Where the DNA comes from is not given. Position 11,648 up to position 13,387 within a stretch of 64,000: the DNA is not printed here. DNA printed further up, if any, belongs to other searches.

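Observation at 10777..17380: Co-directional cluster: SPASM radical-SAM + B12-radical-SAM + GT2 + B12-radical-SAM + polyprenyl-phosphate sugar transferase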

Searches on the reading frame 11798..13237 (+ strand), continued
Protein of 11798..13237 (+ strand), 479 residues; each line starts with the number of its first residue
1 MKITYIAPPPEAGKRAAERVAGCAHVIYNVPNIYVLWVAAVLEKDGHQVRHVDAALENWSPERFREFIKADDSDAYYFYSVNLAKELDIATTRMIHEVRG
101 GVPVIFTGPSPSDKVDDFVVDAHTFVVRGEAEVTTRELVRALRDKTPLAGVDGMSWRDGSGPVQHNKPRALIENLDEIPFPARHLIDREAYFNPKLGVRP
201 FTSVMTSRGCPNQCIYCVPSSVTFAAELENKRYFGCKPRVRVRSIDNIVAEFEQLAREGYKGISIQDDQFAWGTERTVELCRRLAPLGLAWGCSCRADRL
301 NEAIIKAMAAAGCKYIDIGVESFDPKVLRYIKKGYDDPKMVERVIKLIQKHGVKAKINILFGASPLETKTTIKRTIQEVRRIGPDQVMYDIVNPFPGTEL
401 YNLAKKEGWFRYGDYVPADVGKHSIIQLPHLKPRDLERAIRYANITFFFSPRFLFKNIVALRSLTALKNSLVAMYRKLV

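Call 28: search_protein_families(library=ncbifam, proteins=[L071:11449-12258:+, L016:11438-12211:+, L002:11587-12642:+, L071:10001-11446:+, L002:12682-13761:+, L085:8192-9184:+, L085:6740-8167:+], max_evalue=0.00001)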
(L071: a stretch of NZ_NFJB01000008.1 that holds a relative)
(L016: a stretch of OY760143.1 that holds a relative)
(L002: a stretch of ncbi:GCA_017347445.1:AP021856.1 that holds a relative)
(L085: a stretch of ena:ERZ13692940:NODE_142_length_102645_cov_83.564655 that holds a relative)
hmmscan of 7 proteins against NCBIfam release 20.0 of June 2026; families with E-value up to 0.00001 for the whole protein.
L071:11449-12258:+ (269 aa): 20 families
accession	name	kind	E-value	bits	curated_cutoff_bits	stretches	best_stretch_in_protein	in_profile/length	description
TIGR03965.1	mycofact_glyco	equivalog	7.5e-24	84.4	280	2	5-99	77-171/467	mycofactocin biosynthesis glycosyltransferase MftF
NF038302.1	EPS_HpsE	equivalog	3.3e-18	65.7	300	1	3-121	2-126/307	hormogonium polysaccharide biosynthesis glycosyltransferase HpsE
TIGR01556.1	rhamnosyltran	subfamily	8.3e-18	64.6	200.55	2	176-240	139-203/281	rhamnosyltransferase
NF007482.0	PRK10073.1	equivalog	7.8e-17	61.3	423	1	2-139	6-142/334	glycosyltransferase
NF041875.1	EPS_EpsD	equivalog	8.7e-16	58.2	370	1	4-95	1-93/325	exopolysaccharide biosynthesis glycosyltransferase EpsD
TIGR03937.1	PgaC_IcaA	equivalog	4.9e-15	55.4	422.3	1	2-113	45-157/407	poly-beta-1,6-N-acetyl-D-glucosamine synthase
NF047683.1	TeichurnBiosyTuaG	equivalog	2.4e-13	50.3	400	1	3-108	7-113/252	teichuronic acid biosynthesis protein TuaG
NF038299.1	EPS_HpsN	equivalog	1.2e-10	40.9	425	1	4-237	3-220/317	hormogonium polysaccharide biosynthesis glycosyltransferase HpsN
NF053739.1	GlytfEpsEBac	equivalog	1.2e-10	40.8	450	1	4-118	3-119/265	glycosyltransferase EpsE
TIGR04283.1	glyco_like_mftF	equivalog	5.7e-10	39.2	182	1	4-109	1-101/221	TIGR04283 family arsenosugar biosynthesis glycosyltransferase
NF041394.1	GtaseAglG_Halo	equivalog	1.1e-08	34.7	440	1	4-99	3-99/304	glucosyl-dolichyl phosphate glucuronosyltransferase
TIGR03111.1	glyc2_xrt_Gpos1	hypoth_equivalog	5.2e-08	32.1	363.95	1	4-112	51-162/439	TIGR03111 family XrtG-associated glycosyltransferase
NF047588.1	GlcsyltransPgfSStrep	equivalog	8e-08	31.8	500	1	4-91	3-95/308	glycosyltransferase PgfS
TIGR04009.1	wcaE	equivalog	1.8e-07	30.7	369.2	1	4-119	3-120/248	colanic acid biosynthesis glycosyltransferase WcaE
NF008558.0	PRK11498.1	equivalog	2.7e-07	28.9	992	1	140-230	385-474/872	UDP-forming cellulose synthase catalytic subunit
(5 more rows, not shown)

L016:11438-12211:+ (257 aa): 24 families
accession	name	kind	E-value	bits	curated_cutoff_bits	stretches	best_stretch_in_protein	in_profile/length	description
TIGR03965.1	mycofact_glyco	equivalog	1.8e-22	79.9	280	2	3-122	75-194/467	mycofactocin biosynthesis glycosyltransferase MftF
NF041875.1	EPS_EpsD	equivalog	8.1e-21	74.7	370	1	4-231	1-212/325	exopolysaccharide biosynthesis glycosyltransferase EpsD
NF007482.0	PRK10073.1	equivalog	1.1e-20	73.9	423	1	2-152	6-155/334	glycosyltransferase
NF038302.1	EPS_HpsE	equivalog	6.3e-19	68.1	300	1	3-228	2-225/307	hormogonium polysaccharide biosynthesis glycosyltransferase HpsE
TIGR03937.1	PgaC_IcaA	equivalog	4.6e-18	65.4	422.3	1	2-114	45-158/407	poly-beta-1,6-N-acetyl-D-glucosamine synthase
TIGR01556.1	rhamnosyltran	subfamily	4.5e-17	62.2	200.55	1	20-226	9-200/281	rhamnosyltransferase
NF038299.1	EPS_HpsN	equivalog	1.1e-14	54.1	425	1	3-227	2-222/317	hormogonium polysaccharide biosynthesis glycosyltransferase HpsN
TIGR04283.1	glyco_like_mftF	equivalog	1.8e-14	53.9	182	1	4-140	1-131/221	TIGR04283 family arsenosugar biosynthesis glycosyltransferase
NF047683.1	TeichurnBiosyTuaG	equivalog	2.1e-14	53.8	400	1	3-128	7-134/252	teichuronic acid biosynthesis protein TuaG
TIGR03111.1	glyc2_xrt_Gpos1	hypoth_equivalog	1.3e-12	47.2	363.95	1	4-129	51-179/439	TIGR03111 family XrtG-associated glycosyltransferase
NF041394.1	GtaseAglG_Halo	equivalog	3.3e-12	46.3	440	1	3-120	2-120/304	glucosyl-dolichyl phosphate glucuronosyltransferase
TIGR04242.1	nodulat_NodC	equivalog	3.7e-11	42.6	550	1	4-125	50-174/395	chitooligosaccharide synthase NodC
NF050050.1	ProtGlycPglI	equivalog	5.1e-11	42.5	500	1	1-127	1-128/306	GalNAc(5)-diNAcBac-PP-undecaprenol beta-1,3-glucosyltransferase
NF053739.1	GlytfEpsEBac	equivalog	6.5e-11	41.7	450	1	3-133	2-134/265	glycosyltransferase EpsE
NF047588.1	GlcsyltransPgfSStrep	equivalog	2.6e-10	40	500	1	3-110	2-114/308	glycosyltransferase PgfS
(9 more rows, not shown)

L002:11587-12642:+ (351 aa): 25 families
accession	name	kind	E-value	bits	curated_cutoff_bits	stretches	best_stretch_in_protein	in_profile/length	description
TIGR03965.1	mycofact_glyco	equivalog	6.6e-31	107.7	280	1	4-214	77-295/467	mycofactocin biosynthesis glycosyltransferase MftF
TIGR03937.1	PgaC_IcaA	equivalog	1.1e-29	103.6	422.3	1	3-253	47-307/407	poly-beta-1,6-N-acetyl-D-glucosamine synthase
NF041875.1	EPS_EpsD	equivalog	2.7e-23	82.9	370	1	4-189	2-195/325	exopolysaccharide biosynthesis glycosyltransferase EpsD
TIGR04283.1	glyco_like_mftF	equivalog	2.2e-21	76.5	182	1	4-191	2-177/221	TIGR04283 family arsenosugar biosynthesis glycosyltransferase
NF041394.1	GtaseAglG_Halo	equivalog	5.6e-16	58.7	440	1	1-177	1-184/304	glucosyl-dolichyl phosphate glucuronosyltransferase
NF007482.0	PRK10073.1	equivalog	2.2e-15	56.5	423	1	2-94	7-100/334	glycosyltransferase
NF047683.1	TeichurnBiosyTuaG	equivalog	9.5e-15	54.9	400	1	3-124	8-131/252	teichuronic acid biosynthesis protein TuaG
NF053739.1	GlytfEpsEBac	equivalog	4.1e-13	48.9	450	1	2-101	2-104/265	glycosyltransferase EpsE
TIGR04242.1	nodulat_NodC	equivalog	8.3e-13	48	550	1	5-124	52-176/395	chitooligosaccharide synthase NodC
NF047588.1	GlcsyltransPgfSStrep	equivalog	9.8e-13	48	500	1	1-107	1-113/308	glycosyltransferase PgfS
NF007986.1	PRK10714.1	equivalog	1.6e-12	47.1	529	1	2-125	7-134/316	undecaprenyl-phosphate 4-deoxy-4-formamido-L-arabinose transferase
NF038302.1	EPS_HpsE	equivalog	2.8e-11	43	300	1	1-110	1-117/307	hormogonium polysaccharide biosynthesis glycosyltransferase HpsE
TIGR03111.1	glyc2_xrt_Gpos1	hypoth_equivalog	5e-11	42.1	363.95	1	4-110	52-162/439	TIGR03111 family XrtG-associated glycosyltransferase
TIGR04182.1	glyco_TIGR04182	equivalog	5.8e-10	39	325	1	4-144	3-137/293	S-layer glycoprotein N-glycosyltransferase AglJ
NF041391.1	DPhHxTase_Halo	equivalog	9.5e-10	37.8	375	1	9-103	3-92/213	dolichyl-phosphate hexose transferase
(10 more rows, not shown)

L071:10001-11446:+ (481 aa): 25 families
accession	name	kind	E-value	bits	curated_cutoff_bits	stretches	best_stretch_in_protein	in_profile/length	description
TIGR03471.1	HpnJ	equivalog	1.9e-55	188.6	577.6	1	72-462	68-446/472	hopanoid biosynthesis associated radical SAM protein HpnJ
TIGR02026.1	BchE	equivalog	5.2e-33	114.6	481.35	1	22-412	12-394/497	magnesium-protoporphyrin IX monomethyl ester anaerobic oxidative cyclase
TIGR04479.1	bcpD_PhpK_rSAM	subfamily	1.7e-26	92.7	600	1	128-378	177-404/504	PhpK family radical SAM P-methyltransferase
NF038361.1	rSAM_Sden_1168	equivalog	6.5e-23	81.1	575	1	125-441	201-508/560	Sden_1168 family B12-binding radical SAM P-methyltransferase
NF050148.1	rSAM_ApyD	equivalog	1.6e-22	79.7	750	1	70-377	72-360/645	RiPP biosynthesis radical SAM protein ApyD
NF033070.1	rSAM_AprD4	equivalog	7.6e-22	77.8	500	1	173-438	167-421/456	AprD4 family radical SAM diol-dehydratase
TIGR04014.1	B12_SAM_MJ_0865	equivalog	1.1e-21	77.2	360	1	88-405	54-358/434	methyl-coenzyme M reductase glutamine C-methyltransferase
TIGR04013.1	B12_SAM_MJ_1487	hypoth_equivalog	7e-20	71.2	251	1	87-404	55-356/382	TIGR04013 family B12-binding domain/radical SAM domain-containing protein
TIGR04295.1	B12_rSAM_oligo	hypoth_equivalog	9.3e-18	64.1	400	1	73-351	74-332/422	TIGR04295 family B12-binding domain-containing radical SAM protein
TIGR04367.1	HpnR_B12_rSAM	equivalog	9.3e-17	60.7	650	1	63-404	51-372/490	hopanoid C-3 methylase HpnR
TIGR04072.2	rSAM_ladder_B12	equivalog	1.9e-15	56.5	360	1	198-439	176-402/443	lipid biosynthesis B12-binding/radical SAM protein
NF033712.0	B12_rSAM_KedN5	subfamily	5.1e-15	54.7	700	1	53-219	43-212/624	KedN5 family methylcobalamin-dependent radical SAM C-methyltransferase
NF040542.1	rSAM_RCCLKC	equivalog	1.1e-14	54.4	450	1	86-355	63-323/423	arsinothricin biosynthesis radical SAM protein ArsL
TIGR04385.1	B12_rSAM_cofa1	equivalog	2.7e-14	53.2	450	1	92-412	90-401/438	B12 lower ligand biosynthesis radical SAM protein BzaD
NF040546.1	rSAM_CUAEP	equivalog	3.9e-14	52.2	500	1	89-382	65-340/468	CUAEP/CCAEP-tail radical SAM (seleno)protein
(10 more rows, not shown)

L002:12682-13761:+ (359 aa): 6 families
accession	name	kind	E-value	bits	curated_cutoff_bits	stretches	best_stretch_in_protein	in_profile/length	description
TIGR00878.1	purM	equivalog_domain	1.7e-130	435.1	236.35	1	12-351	1-331/332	phosphoribosylformylglycinamidine cyclo-ligase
TIGR02124.1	hypE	equivalog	3.1e-11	42.8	251.6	1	88-355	62-307/332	hydrogenase expression/formation protein HypE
TIGR01379.1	thiL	equivalog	2.7e-10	39.7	184.15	1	69-207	39-171/320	thiamine-phosphate kinase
TIGR03267.1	methan_mark_2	hypoth_equivalog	3.6e-10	39.4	365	1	93-190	79-169/323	methanogenesis marker 2 protein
TIGR00476.1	selD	equivalog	5.4e-07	29.1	125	1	100-190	85-171/311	selenide, water dikinase SelD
NF004353.0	PRK05731.2-2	equivalog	3.2e-06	26.4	301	1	68-190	32-146/311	thiamine-phosphate kinase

L085:8192-9184:+ (330 aa): 42 families (the best 25 are shown)
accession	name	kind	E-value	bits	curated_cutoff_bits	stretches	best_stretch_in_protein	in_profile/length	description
TIGR04317.1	W_rSAM_matur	equivalog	1.4e-43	149.4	380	1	26-313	4-301/349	tungsten cofactor oxidoreductase radical SAM maturase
TIGR04311.1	rSAM_Geo_metal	subfamily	2.1e-28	99.6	400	1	25-239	2-230/423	radical SAM/SPASM family putative metalloenzyme maturase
TIGR04545.1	rSAM_ahbD_hemeb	equivalog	1.5e-19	70.6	500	1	28-202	2-177/339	heme b synthase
TIGR04055.1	rSAM_NirJ2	equivalog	1.6e-19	70.6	500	1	31-322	5-295/326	putative heme d1 biosynthesis radical SAM protein NirJ2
TIGR04321.1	spiroSPASM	subfamily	3.2e-18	65.7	250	1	24-118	229-331/510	spiro-SPASM protein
TIGR02666.1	moaA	equivalog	5.3e-18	65.1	284.05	1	27-163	11-160/336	GTP 3',8-cyclase MoaA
TIGR02668.1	moaA_archaeal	equivalog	1e-16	60.8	325.25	1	27-184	11-174/303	GTP 3',8-cyclase MoaA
NF033640.1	N_Twi_rSAM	subfamily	1.1e-15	57.6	170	1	262-313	3-56/398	twitch domain-containing radical SAM protein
NF038283.1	viperin_w_prok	equivalog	3.3e-15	56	180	1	30-157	6-142/281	viperin family antiviral radical SAM protein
TIGR04133.1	rSAM_w_lipo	hypoth_equivalog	5.2e-15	55.2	425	1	28-325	26-325/350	TIGR04133 family radical SAM/SPASM protein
NF001199.0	PRK00164.2-1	equivalog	6.8e-15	55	231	1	28-179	14-171/308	GTP 3',8-cyclase MoaA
TIGR04251.1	SCM_rSAM_ScmF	equivalog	1.5e-13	50.9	400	1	28-197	6-180/353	SynChlorMet cassette radical SAM/SPASM protein ScmF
TIGR02109.1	PQQ_syn_pqqE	equivalog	2e-13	50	381.35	1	25-322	6-303/358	pyrroloquinoline quinone biosynthesis protein PqqE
NF050035.1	rSAM_WgK_link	exception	3.9e-13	49.1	650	1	23-192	6-177/367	radical SAM/SPASM peptide maturase WgkB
TIGR04303.1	GeoRSP_rSAM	equivalog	2.7e-12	46.9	400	1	25-321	4-296/325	GeoRSP system radical SAM/SPASM protein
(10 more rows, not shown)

L085:6740-8167:+ (475 aa): 7 families
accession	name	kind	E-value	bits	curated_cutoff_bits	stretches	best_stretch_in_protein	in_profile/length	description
TIGR01134.1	purF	equivalog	8.4e-156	519.7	350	1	8-447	1-432/432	amidophosphoribosyltransferase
NF001484.0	PRK00331.1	subfamily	8.1e-35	120.3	381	1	8-233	2-227/601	isomerizing glutamine--fructose-6-phosphate transaminase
TIGR01135.1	glmS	equivalog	6.3e-33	114.1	418.05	1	8-229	1-222/607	glutamine--fructose-6-phosphate transaminase (isomerizing)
TIGR01536.1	asn_synth_AEB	equivalog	7.9e-24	84.5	267.1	1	8-209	1-171/517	asparagine synthase (glutamine-hydrolyzing)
NF006949.0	PRK09431.1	equivalog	4.8e-16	58.4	499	1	74-236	45-196/554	asparagine synthase B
TIGR03108.1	eps_aminotran_1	hypoth_equivalog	5.8e-13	48.4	816.9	1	72-205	43-168/628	XrtA/PEP-CTERM system amidotransferase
TIGR03104.1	trio_amidotrans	equivalog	8.2e-13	47.4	570.1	1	70-205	40-167/589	N-acetylglutaminylglutamine amidotransferase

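Call 35: list_cluster_members(proteins=[P0001, P0121, P0136])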
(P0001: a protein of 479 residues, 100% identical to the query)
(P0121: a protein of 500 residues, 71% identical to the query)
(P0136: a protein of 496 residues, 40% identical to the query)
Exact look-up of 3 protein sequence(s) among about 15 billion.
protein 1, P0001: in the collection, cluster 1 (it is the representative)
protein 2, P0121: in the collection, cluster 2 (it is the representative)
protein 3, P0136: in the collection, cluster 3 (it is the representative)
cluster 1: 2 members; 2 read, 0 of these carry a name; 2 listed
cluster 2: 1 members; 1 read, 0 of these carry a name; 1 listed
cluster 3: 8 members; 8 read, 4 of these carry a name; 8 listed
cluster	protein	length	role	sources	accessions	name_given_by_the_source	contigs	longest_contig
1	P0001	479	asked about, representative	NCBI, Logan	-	-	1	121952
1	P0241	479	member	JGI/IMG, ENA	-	-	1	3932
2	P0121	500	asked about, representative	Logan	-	-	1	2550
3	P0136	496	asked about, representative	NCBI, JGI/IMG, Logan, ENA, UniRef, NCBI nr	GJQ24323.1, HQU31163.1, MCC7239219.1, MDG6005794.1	MAG: radical SAM protein [Planctomycetia bacterium] | B12-binding domain-containing radical SAM protein n=1 Tax=Candidatus Brocadia ... | radical SAM protein [Candidatus Brocadia sapporoensis]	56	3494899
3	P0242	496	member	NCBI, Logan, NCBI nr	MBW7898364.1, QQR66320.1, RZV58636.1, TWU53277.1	(Dimethylallyl)adenosine tRNA methylthiotransferase MiaB [Candidatus Brocadiaceae ... | radical SAM protein [Candidatus Brocadia sapporoensis]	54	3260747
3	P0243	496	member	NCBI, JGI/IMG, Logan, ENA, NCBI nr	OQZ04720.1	MAG: hypothetical protein B6D34_01870 [Candidatus Brocadia sp. UTAMX1] | radical SAM superfamily enzyme YgiQ (UPF0313 family)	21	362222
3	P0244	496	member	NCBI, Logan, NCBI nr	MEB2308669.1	MAG: radical SAM protein [Candidatus Brocadiaceae bacterium] | radical SAM protein [Candidatus Brocadiaceae bacterium]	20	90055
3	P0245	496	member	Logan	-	-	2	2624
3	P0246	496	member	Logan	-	-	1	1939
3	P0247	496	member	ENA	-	-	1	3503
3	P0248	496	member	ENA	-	-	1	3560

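Call 70: predict_structure(alignment_id=A1)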
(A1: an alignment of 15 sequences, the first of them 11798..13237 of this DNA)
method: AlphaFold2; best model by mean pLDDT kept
length: 479 residues; sequences in the alignment: 15
mean_pLDDT: 89.2   pTM: 0.88
mean pLDDT of the five models: 89.2, 86.1, 85.5, 85.5, 80.1
residues with pLDDT >= 90: 298; 70-90: 158; 50-70: 17; < 50: 6
segments of 3 or more residues with pLDDT < 50: 21-26
pLDDT, mean of each block of 10 residues (from residue 1): 93 66 55 89 97 89 95 96 88 94 93 93 94 95 95 93 94 93 92 84 88 73 82 86 96 97 89 96 97 92 98 93 90 84 96 93 93 95 91 86 92 81 89 94 89 77 76 78
secondary structure, 60 per line:
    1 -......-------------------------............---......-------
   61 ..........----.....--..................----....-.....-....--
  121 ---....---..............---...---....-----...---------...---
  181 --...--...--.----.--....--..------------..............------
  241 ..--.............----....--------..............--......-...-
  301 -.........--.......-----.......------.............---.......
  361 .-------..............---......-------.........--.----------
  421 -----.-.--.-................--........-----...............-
elements in order: E2-7 H33-44 E48-53 H61-70 E75-79 H82-99 E104-107 H109-113 H115-118 E124-127 H131-144 E154-157 E163-165 E201-204 H221-234 H245-257 E262-265 H274-287 E290-295 H302-310 E313-319 H325-331 H338-350 E354-361 H369-382 E386-391 H399-407 H433-448 H451-458 H464-478
